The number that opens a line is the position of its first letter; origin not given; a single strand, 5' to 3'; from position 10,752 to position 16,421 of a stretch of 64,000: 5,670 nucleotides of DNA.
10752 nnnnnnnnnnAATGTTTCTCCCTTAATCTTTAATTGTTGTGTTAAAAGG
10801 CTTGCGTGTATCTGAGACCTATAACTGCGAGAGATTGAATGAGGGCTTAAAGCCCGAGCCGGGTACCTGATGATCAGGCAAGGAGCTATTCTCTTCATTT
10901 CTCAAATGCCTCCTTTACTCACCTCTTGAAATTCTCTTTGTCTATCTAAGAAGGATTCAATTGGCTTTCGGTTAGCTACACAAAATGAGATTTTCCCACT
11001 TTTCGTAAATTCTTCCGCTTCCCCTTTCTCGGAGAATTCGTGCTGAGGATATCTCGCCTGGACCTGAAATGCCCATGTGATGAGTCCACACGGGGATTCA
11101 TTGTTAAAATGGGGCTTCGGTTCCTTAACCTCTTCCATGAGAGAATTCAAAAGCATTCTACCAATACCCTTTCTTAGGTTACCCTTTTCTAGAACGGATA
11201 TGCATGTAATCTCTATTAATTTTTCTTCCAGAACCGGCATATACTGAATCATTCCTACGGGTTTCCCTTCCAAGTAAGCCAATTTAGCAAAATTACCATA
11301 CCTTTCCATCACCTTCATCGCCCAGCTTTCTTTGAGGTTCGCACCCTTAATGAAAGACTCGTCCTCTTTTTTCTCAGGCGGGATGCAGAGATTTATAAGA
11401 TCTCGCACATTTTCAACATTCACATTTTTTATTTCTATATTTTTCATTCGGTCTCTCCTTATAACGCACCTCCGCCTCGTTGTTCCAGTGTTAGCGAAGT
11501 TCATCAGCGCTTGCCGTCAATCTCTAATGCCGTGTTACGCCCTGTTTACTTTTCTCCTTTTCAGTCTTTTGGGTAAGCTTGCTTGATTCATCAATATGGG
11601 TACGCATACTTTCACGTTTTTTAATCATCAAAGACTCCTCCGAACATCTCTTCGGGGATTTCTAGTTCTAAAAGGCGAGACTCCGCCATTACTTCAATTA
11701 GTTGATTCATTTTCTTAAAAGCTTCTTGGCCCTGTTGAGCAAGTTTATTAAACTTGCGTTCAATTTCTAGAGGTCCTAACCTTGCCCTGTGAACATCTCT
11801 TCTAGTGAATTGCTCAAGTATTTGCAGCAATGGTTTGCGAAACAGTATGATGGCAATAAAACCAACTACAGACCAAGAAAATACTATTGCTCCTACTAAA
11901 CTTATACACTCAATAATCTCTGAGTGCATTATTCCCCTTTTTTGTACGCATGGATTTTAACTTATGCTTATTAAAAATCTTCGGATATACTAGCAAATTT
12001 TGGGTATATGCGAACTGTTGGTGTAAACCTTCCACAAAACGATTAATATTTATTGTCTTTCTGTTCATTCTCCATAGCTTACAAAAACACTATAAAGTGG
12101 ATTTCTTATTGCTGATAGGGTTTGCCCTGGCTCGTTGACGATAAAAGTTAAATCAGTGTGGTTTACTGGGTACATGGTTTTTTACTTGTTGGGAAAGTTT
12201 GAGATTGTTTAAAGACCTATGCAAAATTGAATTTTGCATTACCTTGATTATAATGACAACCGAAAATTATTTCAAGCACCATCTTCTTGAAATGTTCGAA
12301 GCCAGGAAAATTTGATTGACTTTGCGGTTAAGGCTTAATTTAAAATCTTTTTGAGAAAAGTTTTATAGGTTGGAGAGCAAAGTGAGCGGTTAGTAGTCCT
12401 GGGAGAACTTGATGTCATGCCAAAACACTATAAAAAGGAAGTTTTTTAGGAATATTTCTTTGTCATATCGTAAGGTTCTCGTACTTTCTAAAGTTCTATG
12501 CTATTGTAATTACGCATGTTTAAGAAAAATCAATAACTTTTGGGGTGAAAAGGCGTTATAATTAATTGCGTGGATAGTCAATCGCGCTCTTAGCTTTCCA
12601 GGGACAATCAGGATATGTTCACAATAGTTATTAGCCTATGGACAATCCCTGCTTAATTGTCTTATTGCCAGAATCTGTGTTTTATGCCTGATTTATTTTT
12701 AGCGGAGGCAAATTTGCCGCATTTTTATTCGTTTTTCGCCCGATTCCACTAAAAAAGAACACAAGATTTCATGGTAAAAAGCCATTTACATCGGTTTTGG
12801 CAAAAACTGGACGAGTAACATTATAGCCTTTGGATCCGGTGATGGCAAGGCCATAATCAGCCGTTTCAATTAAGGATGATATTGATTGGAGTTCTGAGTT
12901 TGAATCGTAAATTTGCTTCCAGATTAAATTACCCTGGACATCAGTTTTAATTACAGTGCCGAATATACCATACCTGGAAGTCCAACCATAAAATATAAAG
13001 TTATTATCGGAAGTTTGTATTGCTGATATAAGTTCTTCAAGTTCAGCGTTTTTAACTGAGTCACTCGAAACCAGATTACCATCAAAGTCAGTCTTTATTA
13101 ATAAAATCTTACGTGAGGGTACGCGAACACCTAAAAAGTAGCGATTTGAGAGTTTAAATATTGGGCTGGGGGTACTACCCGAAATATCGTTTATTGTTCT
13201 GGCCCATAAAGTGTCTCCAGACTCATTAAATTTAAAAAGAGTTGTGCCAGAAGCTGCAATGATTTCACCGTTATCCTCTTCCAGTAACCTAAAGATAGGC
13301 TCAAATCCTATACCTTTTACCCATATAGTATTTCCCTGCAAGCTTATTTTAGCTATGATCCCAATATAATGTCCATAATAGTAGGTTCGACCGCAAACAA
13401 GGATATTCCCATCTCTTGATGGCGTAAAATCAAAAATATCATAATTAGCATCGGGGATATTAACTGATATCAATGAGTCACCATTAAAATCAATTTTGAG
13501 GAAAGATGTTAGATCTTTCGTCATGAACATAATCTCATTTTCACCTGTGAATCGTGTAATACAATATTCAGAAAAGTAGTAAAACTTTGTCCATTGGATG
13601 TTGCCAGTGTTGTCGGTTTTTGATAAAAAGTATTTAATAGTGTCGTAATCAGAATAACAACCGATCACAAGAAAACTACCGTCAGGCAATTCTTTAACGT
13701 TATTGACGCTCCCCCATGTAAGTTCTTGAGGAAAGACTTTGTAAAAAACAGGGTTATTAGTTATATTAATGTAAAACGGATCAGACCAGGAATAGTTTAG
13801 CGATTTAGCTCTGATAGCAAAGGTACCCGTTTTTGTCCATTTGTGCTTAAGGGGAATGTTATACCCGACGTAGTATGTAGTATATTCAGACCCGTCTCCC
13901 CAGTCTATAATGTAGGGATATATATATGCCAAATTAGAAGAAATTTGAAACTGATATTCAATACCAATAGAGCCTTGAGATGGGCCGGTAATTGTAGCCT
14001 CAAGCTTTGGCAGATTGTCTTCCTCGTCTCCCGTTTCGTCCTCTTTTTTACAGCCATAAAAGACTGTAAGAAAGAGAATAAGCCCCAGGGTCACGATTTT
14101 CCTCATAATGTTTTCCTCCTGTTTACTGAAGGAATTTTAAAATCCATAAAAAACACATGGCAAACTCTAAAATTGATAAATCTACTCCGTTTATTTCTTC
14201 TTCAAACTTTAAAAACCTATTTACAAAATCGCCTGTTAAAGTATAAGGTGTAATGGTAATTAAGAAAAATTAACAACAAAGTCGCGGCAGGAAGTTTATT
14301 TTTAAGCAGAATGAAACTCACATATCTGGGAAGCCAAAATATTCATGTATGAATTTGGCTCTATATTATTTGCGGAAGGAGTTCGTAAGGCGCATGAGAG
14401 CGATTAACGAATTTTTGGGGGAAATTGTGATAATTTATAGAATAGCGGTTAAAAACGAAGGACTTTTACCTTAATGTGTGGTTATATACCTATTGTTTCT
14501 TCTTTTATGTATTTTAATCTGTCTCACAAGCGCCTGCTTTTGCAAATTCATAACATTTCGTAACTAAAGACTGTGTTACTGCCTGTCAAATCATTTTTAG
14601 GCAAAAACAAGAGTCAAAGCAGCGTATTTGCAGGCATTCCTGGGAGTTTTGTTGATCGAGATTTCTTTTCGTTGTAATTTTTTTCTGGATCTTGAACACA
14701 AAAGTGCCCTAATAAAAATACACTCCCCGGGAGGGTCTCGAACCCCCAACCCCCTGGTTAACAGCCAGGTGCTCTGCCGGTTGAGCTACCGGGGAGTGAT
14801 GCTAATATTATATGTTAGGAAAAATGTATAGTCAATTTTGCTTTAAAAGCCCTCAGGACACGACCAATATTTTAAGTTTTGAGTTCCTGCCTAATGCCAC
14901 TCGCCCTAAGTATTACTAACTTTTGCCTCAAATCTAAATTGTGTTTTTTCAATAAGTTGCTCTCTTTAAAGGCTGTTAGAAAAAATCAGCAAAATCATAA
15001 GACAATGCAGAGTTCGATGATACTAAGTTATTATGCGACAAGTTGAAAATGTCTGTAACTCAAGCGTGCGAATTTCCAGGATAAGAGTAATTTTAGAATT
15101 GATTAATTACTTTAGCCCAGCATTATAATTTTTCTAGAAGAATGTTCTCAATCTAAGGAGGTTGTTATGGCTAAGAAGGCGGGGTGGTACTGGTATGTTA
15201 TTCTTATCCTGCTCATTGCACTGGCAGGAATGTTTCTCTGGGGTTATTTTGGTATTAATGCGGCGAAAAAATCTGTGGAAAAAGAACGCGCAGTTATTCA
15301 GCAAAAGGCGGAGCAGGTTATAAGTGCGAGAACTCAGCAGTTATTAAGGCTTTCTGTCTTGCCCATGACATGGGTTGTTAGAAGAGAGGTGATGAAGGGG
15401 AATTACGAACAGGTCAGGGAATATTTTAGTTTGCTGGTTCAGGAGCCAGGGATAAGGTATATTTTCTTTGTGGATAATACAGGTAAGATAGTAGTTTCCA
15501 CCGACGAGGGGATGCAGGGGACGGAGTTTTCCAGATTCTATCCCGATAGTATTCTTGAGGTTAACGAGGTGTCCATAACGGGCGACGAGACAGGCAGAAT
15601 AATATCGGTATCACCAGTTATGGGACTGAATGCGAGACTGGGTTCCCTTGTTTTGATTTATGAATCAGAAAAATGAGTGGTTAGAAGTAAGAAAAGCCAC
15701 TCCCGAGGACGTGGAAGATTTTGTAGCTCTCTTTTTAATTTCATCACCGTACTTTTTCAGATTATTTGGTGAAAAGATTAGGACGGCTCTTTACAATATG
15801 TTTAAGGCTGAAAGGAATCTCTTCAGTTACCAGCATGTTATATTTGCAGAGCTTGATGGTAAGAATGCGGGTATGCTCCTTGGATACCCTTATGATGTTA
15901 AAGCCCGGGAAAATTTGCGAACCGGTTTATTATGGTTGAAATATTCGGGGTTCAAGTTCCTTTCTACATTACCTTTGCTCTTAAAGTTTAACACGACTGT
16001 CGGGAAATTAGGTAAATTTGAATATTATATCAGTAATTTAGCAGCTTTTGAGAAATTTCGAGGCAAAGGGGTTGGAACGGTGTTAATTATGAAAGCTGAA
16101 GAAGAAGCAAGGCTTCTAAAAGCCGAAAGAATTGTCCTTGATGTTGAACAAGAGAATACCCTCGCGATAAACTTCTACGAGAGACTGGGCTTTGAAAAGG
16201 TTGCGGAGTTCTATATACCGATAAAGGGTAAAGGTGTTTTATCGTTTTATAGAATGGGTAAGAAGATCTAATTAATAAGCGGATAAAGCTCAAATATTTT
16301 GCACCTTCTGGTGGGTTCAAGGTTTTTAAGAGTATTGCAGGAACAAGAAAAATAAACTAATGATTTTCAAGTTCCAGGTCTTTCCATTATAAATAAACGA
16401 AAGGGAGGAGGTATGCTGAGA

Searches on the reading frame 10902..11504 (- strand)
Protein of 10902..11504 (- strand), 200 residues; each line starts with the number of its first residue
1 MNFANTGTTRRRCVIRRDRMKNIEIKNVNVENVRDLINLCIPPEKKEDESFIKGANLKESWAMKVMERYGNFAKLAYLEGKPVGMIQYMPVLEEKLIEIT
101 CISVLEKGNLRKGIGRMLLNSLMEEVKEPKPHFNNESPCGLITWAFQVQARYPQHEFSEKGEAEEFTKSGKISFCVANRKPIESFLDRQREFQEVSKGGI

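Call 4: search_protein_families(library=pfam, proteins=[window:10902-11504:-], max_evalue=0.01)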
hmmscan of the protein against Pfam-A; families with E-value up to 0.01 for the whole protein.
window:10902-11504:- (200 aa): 2 families
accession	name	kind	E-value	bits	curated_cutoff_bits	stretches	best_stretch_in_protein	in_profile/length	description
PF00583.31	Acetyltransf_1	-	4.5e-06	27.4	20.7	1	58-128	19-90/116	Acetyltransferase (GNAT) family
PF13508.13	Acetyltransf_7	-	0.0062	17.3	27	1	76-127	8-57/84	Acetyltransferase (GNAT) domain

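Call 14: search_protein_families(library=ncbifam, proteins=[window:10902-11504:-], max_evalue=0.001)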
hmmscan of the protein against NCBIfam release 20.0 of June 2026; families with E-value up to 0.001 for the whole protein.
window:10902-11504:- (200 aa): 0 families

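Call 67: search_protein_families(library=padloc, proteins=[window:10902-11504:-], max_evalue=0.001)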
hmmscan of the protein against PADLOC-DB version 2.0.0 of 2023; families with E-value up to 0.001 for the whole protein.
window:10902-11504:- (200 aa): 0 families

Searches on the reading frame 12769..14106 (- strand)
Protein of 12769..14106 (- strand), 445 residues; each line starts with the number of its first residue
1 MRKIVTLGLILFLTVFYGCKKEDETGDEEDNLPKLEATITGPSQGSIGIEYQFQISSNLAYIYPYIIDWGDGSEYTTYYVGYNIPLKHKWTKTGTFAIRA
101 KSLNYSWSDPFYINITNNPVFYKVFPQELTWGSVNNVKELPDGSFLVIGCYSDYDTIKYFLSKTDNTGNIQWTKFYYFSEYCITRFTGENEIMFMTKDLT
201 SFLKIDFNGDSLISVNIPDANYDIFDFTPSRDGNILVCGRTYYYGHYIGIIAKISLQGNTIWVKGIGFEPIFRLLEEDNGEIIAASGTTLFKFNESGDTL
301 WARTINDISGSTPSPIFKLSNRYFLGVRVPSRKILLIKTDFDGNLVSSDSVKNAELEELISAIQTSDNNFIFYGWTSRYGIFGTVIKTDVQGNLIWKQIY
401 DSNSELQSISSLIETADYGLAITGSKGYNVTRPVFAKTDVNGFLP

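Call 12: search_protein_families(library=pfam, proteins=[window:12769-14106:-], max_evalue=0.001)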
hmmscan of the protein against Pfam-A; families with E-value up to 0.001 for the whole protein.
window:12769-14106:- (445 aa): 0 families

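Call 14: search_protein_families(library=ncbifam, proteins=[window:12769-14106:-], max_evalue=0.001)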
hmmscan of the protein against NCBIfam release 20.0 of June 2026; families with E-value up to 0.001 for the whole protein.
window:12769-14106:- (445 aa): 0 families

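Call 55: find_encoding_contigs(protein=window:12769-14106:-, flank=10000, max_places=8)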
Protein window:12769-14106:- (445 aa): 3 contigs read that carry it; 2 places shown.
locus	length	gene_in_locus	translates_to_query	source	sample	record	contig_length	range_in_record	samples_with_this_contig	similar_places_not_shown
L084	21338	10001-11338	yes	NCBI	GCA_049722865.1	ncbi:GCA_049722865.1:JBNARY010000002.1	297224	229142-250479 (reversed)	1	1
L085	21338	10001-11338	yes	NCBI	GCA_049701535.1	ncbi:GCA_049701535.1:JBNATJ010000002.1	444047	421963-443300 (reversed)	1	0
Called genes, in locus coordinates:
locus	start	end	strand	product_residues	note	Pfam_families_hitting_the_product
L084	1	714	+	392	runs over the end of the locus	PF00579:tRNA-synt_1b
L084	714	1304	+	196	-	PF00677:Lum_binding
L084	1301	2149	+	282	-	PF00288:GHMP_kinases_N, PF08544:GHMP_kinases_C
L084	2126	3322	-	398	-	PF04413:Glycos_transf_N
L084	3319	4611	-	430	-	PF04963:Sigma54_CBD, PF04552:Sigma54_DBD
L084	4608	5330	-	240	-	PF00005:ABC_tran, PF13304:AAA_21 (faint)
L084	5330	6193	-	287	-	PF03968:LptD_N, PF13100:OstA_2 (faint)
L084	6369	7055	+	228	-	PF02525:Flavodoxin_2, PF03358:FMN_red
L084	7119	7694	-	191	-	PF00881:Nitroreductase, PF14512:TM1586_NiRdase (weak)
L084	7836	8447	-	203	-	PF00583:Acetyltransf_1, PF13508:Acetyltransf_7, PF13673:Acetyltransf_10 (weak), PF08445:FR47 (weak)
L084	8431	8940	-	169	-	-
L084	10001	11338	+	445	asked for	-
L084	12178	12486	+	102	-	-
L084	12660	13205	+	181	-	PF00583:Acetyltransf_1 (weak)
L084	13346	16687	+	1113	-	-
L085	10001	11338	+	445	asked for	-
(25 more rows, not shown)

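Call 67: search_protein_families(library=padloc, proteins=[window:12769-14106:-], max_evalue=0.001)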
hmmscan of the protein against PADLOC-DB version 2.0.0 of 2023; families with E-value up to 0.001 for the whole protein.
window:12769-14106:- (445 aa): 0 families

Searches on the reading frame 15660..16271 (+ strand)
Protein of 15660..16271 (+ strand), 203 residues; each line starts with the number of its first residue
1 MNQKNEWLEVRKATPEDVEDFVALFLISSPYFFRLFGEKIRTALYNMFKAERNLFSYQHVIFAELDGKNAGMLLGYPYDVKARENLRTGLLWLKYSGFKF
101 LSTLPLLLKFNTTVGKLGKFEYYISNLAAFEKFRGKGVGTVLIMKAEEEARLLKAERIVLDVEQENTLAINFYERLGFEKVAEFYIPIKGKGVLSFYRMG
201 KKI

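Call 12: search_protein_families(library=pfam, proteins=[window:15660-16271:+], max_evalue=0.001)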
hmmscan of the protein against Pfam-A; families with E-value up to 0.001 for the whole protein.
window:15660-16271:+ (203 aa): 6 families
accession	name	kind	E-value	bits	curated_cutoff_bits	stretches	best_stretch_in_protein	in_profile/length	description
PF00583.31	Acetyltransf_1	-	1.7e-16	60.9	20.7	1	31-178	11-116/116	Acetyltransferase (GNAT) family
PF13508.13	Acetyltransf_7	-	3.5e-10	40.5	27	1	122-180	30-84/84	Acetyltransferase (GNAT) domain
PF13673.13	Acetyltransf_10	-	2.5e-08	34.4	23.6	1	122-182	52-111/128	Acetyltransferase (GNAT) domain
PF08445.16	FR47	-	1.3e-06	28.8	22.1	1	124-183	24-82/86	FR47-like protein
PF13302.13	Acetyltransf_3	-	0.00067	20.8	25.4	0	130-179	88-138/138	Acetyltransferase (GNAT) domain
PF13523.12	Acetyltransf_8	-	0.00097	19.2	27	0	129-184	87-143/145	Acetyltransferase (GNAT) domain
